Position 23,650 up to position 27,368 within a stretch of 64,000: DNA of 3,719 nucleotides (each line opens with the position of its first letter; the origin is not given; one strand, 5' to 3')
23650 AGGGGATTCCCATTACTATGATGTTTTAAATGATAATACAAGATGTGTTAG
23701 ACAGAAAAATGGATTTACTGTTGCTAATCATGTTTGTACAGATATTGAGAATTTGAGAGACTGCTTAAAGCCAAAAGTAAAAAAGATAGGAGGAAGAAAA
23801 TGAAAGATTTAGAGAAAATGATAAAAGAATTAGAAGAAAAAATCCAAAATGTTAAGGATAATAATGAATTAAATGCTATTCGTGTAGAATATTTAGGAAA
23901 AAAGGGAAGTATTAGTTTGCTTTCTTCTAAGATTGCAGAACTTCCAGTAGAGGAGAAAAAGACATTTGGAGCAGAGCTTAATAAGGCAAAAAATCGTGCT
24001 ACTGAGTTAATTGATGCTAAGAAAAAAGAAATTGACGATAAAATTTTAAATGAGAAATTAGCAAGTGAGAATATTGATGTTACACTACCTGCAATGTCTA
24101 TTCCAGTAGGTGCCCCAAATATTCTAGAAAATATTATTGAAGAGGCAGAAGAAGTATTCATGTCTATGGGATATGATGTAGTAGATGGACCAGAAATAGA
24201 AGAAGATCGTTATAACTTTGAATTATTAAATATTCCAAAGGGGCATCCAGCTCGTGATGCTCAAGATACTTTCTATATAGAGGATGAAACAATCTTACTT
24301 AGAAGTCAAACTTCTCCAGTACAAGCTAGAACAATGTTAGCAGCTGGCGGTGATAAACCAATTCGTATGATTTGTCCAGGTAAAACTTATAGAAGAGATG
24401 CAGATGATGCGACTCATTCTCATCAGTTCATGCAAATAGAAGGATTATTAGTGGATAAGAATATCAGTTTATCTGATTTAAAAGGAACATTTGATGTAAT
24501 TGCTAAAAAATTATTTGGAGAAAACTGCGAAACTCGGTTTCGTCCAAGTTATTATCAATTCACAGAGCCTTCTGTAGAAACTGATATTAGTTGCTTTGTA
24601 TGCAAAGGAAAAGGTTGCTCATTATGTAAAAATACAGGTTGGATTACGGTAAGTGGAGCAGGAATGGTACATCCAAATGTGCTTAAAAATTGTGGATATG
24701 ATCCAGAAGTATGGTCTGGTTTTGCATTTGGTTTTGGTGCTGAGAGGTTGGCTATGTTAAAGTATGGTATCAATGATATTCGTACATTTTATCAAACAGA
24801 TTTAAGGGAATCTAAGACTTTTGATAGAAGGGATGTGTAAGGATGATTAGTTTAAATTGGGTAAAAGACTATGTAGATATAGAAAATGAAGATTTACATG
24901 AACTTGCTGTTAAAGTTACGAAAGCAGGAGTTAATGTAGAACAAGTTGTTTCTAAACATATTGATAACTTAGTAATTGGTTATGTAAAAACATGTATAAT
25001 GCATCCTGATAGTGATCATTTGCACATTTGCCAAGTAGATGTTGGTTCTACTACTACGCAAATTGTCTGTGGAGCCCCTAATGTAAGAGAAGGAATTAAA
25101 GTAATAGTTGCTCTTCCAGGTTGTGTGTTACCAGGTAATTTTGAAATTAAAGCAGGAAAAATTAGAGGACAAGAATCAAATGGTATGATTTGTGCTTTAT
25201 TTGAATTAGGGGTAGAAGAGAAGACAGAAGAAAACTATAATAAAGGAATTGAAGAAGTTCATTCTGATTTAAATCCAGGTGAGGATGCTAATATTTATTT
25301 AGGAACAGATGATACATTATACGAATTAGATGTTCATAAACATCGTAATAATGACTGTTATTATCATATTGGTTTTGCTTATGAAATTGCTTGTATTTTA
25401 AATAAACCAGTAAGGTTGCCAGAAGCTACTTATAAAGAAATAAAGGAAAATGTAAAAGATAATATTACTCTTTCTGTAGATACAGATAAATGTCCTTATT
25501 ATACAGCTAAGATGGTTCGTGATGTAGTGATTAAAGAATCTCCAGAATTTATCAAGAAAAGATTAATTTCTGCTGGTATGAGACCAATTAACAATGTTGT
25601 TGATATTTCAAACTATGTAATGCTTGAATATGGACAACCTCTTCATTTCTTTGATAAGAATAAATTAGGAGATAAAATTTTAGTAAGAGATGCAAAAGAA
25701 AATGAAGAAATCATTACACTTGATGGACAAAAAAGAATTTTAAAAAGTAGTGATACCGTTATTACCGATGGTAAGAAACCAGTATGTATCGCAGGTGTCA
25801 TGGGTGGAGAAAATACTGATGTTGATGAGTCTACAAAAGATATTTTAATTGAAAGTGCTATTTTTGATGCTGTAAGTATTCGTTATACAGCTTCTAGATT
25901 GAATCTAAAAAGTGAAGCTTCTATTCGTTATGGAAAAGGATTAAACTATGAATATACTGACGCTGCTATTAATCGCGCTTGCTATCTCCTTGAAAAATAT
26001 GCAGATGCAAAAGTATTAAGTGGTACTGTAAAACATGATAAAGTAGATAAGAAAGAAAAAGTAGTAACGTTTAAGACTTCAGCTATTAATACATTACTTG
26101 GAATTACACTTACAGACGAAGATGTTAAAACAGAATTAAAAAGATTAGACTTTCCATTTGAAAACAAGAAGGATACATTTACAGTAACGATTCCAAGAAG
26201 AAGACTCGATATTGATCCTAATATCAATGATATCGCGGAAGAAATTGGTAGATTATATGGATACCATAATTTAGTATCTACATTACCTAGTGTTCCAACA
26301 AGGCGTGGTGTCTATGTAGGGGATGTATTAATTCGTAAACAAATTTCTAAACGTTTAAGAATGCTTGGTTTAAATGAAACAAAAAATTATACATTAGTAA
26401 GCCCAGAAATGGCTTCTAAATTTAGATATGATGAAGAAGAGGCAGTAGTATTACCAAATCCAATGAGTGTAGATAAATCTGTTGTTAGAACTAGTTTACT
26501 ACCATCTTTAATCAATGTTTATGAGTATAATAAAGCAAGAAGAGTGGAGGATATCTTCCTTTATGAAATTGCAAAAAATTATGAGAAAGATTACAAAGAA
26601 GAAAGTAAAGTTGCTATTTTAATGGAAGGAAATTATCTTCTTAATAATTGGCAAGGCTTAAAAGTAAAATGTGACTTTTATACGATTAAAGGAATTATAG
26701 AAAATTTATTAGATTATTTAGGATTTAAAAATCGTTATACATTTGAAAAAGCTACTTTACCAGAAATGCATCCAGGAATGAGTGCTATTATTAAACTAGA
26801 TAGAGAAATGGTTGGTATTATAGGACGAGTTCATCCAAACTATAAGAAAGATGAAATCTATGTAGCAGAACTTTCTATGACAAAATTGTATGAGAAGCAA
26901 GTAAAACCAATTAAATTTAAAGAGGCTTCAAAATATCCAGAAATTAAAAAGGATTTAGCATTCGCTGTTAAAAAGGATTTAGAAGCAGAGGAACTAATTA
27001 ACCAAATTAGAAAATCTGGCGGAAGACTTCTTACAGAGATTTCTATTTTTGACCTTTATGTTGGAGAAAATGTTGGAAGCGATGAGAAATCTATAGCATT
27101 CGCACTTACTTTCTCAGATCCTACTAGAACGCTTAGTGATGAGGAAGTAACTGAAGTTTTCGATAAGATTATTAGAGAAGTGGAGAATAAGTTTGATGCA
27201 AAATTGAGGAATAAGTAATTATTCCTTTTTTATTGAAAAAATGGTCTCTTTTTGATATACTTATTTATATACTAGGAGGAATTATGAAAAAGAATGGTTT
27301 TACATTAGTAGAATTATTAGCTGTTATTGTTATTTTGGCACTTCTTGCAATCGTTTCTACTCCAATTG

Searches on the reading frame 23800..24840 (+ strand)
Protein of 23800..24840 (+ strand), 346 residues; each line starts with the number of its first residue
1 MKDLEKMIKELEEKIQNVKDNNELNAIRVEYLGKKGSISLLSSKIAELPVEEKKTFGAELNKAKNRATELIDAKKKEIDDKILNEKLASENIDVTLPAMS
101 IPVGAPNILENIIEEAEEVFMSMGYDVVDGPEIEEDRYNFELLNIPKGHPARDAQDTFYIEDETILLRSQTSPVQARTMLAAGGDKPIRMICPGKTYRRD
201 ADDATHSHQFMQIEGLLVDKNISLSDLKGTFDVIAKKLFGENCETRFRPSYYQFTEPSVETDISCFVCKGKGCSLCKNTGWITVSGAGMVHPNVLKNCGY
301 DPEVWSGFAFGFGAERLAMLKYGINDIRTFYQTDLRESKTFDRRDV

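Call 26: search_protein_families(library=pfam, proteins=[window:23800-24840:+], max_evalue=0.00001)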
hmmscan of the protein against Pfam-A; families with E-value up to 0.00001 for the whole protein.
window:23800-24840:+ (346 aa): 2 families
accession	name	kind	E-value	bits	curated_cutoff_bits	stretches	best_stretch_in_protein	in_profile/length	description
PF01409.25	tRNA-synt_2d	-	2.3e-96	322.5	19.8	1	92-340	2-245/246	tRNA synthetases class II core domain (F)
PF02912.23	Phe_tRNA-synt_N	-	7.2e-19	68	22.3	1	20-87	2-69/69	Aminoacyl tRNA synthetase class II, N-terminal domain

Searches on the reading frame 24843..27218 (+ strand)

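Call 26: search_protein_families(library=pfam, proteins=[window:24843-27218:+], max_evalue=0.00001)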
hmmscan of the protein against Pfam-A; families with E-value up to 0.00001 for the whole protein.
window:24843-27218:+ (791 aa): 5 families
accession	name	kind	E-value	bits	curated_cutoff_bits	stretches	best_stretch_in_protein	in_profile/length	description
PF03483.22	B3_4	-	1.8e-65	220.2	29.3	1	216-387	1-173/174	B3/4 domain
PF17759.6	tRNA_synthFbeta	-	7.6e-52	176.3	22.4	1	479-669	3-199/214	Phenylalanyl tRNA synthetase beta chain CLM domain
PF03147.19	FDX-ACB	-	5e-29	101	31.1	1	696-789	1-94/94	Ferredoxin-fold anticodon binding domain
PF01588.26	tRNA_bind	-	1.3e-20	73.7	27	1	43-147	1-95/96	Putative tRNA binding domain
PF03484.21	B5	-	9.2e-17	61.5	28.6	1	408-474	1-67/67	tRNA synthetase B5 domain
